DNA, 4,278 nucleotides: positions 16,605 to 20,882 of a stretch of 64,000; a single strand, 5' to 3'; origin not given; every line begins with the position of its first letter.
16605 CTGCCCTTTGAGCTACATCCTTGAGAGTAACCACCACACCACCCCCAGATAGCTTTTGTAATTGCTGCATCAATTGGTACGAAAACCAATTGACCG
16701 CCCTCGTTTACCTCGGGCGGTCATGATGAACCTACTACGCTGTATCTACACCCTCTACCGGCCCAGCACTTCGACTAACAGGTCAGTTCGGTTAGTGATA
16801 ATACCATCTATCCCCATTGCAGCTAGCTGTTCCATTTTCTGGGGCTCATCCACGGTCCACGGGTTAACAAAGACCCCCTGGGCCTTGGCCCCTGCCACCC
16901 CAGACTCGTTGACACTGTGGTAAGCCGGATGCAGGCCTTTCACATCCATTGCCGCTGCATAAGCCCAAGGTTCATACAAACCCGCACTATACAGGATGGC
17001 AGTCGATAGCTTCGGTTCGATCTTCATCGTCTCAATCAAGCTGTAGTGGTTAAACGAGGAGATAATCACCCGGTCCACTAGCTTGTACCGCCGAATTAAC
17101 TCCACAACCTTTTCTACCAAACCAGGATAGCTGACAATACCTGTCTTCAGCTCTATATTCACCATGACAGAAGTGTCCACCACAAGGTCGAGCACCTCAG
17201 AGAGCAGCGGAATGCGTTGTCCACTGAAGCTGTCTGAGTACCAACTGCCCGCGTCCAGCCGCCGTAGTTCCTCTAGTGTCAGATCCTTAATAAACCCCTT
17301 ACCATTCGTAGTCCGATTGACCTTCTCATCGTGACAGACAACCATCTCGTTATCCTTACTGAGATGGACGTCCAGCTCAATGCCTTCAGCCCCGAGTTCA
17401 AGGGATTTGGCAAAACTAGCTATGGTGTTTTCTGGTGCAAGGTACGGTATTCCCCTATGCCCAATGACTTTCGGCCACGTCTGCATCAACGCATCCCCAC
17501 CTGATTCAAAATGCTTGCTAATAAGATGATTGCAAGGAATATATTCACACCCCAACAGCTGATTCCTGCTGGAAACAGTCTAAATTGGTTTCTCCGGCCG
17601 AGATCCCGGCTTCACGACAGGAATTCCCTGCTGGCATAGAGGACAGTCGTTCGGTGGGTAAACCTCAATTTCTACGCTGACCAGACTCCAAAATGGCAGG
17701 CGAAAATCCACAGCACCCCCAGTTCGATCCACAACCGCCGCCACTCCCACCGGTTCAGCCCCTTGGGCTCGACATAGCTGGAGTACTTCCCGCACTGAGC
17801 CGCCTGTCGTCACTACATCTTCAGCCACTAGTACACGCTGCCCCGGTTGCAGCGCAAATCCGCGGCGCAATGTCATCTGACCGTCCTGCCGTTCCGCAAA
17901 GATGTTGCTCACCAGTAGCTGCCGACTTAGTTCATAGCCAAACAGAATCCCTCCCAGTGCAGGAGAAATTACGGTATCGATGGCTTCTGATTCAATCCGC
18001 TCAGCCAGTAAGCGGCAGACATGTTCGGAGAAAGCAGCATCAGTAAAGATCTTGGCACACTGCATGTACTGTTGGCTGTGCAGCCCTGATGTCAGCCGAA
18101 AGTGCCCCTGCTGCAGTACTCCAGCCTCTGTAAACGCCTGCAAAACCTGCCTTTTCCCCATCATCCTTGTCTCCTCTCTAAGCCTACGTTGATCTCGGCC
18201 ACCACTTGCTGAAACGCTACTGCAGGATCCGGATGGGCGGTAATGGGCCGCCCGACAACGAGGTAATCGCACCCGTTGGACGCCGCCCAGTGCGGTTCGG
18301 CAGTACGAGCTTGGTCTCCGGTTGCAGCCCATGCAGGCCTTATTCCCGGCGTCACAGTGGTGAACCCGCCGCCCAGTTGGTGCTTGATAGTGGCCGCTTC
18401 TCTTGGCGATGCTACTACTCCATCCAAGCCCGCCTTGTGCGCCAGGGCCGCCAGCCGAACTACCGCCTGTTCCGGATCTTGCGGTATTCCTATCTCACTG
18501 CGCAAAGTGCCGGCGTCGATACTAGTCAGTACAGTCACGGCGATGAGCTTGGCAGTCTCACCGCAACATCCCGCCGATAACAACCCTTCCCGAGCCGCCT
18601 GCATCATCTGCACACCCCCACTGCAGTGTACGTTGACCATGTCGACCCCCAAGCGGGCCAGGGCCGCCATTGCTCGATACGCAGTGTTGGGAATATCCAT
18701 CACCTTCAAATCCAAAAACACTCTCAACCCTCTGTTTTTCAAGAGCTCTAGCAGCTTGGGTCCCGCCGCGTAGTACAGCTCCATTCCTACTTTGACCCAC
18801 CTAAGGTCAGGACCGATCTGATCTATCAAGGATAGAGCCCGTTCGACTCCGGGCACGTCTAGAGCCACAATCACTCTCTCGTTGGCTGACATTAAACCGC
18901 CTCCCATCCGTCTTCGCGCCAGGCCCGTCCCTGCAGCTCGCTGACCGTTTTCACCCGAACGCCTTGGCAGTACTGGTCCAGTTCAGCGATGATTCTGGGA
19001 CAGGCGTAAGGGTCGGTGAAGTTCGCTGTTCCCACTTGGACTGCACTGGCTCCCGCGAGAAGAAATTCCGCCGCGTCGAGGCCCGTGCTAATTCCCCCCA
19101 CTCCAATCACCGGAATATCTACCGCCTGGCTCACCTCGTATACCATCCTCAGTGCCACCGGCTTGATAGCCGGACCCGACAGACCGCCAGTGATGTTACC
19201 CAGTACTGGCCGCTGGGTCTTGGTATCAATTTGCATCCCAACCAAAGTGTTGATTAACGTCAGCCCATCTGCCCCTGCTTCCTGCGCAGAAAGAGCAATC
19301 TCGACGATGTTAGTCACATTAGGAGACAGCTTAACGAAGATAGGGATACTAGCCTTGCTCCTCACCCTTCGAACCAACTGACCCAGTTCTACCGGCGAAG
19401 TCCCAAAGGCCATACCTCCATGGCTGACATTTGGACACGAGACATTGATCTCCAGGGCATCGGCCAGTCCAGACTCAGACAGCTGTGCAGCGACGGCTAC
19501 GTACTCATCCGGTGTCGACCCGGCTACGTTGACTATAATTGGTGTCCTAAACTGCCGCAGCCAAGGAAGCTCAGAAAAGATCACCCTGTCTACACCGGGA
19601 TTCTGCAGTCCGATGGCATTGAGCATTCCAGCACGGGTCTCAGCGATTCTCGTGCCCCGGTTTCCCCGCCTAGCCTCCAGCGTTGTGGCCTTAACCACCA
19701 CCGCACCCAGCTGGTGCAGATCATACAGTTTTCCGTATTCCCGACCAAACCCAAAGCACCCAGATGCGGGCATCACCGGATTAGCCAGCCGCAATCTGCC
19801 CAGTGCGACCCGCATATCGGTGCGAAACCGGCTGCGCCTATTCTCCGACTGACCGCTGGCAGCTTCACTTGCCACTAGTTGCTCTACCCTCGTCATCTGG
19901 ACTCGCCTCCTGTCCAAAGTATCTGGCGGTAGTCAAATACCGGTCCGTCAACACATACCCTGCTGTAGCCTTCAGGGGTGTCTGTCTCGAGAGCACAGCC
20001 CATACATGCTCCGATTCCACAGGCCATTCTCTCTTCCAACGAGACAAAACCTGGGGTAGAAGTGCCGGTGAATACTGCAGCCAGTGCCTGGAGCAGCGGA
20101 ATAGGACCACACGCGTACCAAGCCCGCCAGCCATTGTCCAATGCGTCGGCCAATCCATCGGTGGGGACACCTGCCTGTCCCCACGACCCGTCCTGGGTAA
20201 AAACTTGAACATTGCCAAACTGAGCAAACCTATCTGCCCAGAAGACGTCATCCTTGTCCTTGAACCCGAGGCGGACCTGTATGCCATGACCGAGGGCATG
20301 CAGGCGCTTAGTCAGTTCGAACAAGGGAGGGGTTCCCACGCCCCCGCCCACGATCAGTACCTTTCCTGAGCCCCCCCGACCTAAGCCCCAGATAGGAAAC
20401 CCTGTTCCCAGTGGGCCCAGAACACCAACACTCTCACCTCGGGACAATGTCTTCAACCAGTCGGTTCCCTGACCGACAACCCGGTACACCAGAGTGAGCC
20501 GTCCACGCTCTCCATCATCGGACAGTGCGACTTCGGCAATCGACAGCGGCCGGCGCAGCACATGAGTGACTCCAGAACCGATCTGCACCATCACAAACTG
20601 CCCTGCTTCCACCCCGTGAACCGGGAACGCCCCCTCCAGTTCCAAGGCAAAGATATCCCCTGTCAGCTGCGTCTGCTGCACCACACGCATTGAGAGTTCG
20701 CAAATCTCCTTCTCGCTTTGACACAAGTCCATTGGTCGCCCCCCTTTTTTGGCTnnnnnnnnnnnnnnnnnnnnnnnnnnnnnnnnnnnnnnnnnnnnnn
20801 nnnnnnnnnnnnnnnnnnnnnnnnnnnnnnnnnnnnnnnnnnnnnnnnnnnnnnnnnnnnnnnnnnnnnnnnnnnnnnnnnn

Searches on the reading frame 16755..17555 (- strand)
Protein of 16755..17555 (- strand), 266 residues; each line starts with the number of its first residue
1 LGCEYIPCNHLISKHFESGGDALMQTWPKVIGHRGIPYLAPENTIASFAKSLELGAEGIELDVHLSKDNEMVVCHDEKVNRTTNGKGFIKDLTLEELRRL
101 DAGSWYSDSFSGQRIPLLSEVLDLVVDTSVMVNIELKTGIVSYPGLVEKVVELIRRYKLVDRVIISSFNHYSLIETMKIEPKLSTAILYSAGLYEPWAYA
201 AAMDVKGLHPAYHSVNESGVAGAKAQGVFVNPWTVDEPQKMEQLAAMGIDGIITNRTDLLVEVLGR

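Call 21: search_protein_families(library=pfam, proteins=[window:16755-17555:-], max_evalue=0.001)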
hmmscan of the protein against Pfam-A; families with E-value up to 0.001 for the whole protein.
window:16755-17555:- (266 aa): 2 families
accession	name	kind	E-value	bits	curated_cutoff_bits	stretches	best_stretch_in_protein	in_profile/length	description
PF03009.23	GDPD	-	5.2e-55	187.6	23.6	1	33-258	1-243/244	Glycerophosphoryl diester phosphodiesterase family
PF13653.12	GDPD_2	-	1.2e-05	26.1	27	1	231-255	3-27/30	Glycerophosphoryl diester phosphodiesterase family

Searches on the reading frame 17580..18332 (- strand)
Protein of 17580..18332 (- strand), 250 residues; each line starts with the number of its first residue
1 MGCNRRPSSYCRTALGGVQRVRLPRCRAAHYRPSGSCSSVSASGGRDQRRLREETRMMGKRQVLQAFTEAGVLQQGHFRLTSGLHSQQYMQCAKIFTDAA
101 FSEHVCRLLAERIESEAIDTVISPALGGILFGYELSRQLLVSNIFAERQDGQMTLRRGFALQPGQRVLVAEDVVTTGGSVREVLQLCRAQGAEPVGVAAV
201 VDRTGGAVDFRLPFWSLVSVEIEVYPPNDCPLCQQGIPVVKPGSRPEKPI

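Call 21: search_protein_families(library=pfam, proteins=[window:17580-18332:-], max_evalue=0.001)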
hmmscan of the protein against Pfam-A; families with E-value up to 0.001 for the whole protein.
window:17580-18332:- (250 aa): 1 family
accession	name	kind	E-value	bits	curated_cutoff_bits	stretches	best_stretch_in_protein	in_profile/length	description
PF00156.33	Pribosyltran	-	2.4e-14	53.4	26.3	1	99-221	9-144/158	Phosphoribosyl transferase domain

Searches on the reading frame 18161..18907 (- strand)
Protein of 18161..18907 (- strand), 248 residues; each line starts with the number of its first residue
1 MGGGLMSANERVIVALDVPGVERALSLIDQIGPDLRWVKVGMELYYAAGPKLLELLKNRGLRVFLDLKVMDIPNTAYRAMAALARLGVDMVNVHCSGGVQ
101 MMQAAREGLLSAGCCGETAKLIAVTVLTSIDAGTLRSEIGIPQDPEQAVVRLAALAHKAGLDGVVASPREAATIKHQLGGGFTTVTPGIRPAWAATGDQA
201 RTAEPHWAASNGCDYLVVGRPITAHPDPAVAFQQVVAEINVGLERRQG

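Call 21: search_protein_families(library=pfam, proteins=[window:18161-18907:-], max_evalue=0.001)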
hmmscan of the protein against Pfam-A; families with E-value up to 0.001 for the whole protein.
window:18161-18907:- (248 aa): 1 family
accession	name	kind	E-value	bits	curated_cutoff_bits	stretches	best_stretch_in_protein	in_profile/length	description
PF00215.30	OMPdecase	-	4.9e-60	203.6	27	1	11-234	2-220/221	Orotidine 5'-phosphate decarboxylase / HUMPS family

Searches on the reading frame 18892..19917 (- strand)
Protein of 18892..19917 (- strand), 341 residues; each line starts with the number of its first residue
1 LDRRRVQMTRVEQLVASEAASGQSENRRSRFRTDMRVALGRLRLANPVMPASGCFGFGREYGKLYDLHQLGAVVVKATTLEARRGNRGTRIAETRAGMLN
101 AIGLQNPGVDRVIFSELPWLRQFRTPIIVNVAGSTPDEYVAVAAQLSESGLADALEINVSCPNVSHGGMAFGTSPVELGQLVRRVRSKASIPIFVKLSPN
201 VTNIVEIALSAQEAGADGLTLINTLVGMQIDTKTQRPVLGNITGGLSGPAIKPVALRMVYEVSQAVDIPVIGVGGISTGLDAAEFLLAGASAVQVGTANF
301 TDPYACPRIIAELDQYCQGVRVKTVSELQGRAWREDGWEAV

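Call 21: search_protein_families(library=pfam, proteins=[window:18892-19917:-], max_evalue=0.001)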
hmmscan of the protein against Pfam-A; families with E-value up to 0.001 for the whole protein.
window:18892-19917:- (341 aa): 4 families
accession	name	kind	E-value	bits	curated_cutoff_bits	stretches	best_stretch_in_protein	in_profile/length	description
PF01180.27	DHO_dh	-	2e-87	293.5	27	1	40-315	7-289/291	Dihydroorotate dehydrogenase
PF01207.24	Dus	-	2.5e-12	47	20.4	1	125-315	54-232/311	Dihydrouridine synthase (Dus)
PF03060.21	NMO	-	2e-09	37.7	28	1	240-298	164-224/331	Nitronate monooxygenase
PF00977.27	His_biosynth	-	1.1e-06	28.7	23.6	1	252-336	58-143/228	Histidine biosynthesis protein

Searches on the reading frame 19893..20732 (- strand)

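Call 21: search_protein_families(library=pfam, proteins=[window:19893-20732:-], max_evalue=0.001)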
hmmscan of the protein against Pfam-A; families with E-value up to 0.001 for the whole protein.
window:19893-20732:- (279 aa): 2 families
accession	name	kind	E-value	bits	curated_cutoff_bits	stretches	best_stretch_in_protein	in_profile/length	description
PF10418.14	DHODB_Fe-S_bind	-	1.8e-16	60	23.9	1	233-271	1-40/41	Iron-sulfur cluster binding domain of dihydroorotate dehydrogenase B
PF00970.30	FAD_binding_6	-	0.00012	22.8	21.1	1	17-110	4-96/99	Oxidoreductase FAD-binding domain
